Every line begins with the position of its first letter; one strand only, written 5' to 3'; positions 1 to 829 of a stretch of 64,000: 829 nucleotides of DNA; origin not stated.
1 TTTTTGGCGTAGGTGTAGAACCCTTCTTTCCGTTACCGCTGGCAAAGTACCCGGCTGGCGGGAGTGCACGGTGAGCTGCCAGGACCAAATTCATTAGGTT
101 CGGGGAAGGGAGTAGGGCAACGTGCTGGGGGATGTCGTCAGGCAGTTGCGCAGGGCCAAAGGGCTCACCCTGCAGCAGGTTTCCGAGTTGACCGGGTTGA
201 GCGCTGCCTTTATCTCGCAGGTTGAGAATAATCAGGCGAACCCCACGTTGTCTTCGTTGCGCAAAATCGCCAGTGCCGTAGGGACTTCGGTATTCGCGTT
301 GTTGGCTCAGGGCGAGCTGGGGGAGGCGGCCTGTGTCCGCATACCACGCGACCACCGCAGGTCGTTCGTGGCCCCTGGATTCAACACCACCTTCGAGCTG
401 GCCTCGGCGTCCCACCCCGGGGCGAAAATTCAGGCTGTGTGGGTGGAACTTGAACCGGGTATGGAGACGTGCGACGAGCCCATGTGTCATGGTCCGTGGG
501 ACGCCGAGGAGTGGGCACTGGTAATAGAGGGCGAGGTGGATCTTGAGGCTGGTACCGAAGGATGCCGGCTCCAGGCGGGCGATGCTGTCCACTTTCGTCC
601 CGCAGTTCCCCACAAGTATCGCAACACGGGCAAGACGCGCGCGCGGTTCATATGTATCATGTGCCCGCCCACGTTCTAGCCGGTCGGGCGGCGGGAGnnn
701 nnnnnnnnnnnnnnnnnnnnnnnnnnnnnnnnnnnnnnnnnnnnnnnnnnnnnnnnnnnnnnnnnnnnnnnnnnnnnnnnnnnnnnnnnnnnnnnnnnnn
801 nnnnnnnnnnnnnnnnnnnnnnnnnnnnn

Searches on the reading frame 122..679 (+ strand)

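Call 38: search_protein_families(library=pfam, proteins=[window:122-679:+], max_evalue=0.00001)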
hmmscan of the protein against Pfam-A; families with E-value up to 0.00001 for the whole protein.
window:122-679:+ (185 aa): 4 families
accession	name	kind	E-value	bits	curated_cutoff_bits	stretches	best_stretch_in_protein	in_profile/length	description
PF07883.17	Cupin_2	-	3.4e-14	52.7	27.2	1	107-179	2-69/70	Cupin domain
PF01381.28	HTH_3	-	1.6e-12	47.7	23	1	6-57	1-52/55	Helix-turn-helix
PF13560.12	HTH_31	-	8.2e-11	42.5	27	1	2-56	2-57/64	Helix-turn-helix domain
PF12844.13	HTH_19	-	1.2e-07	32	30.2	1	6-56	4-54/64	Helix-turn-helix domain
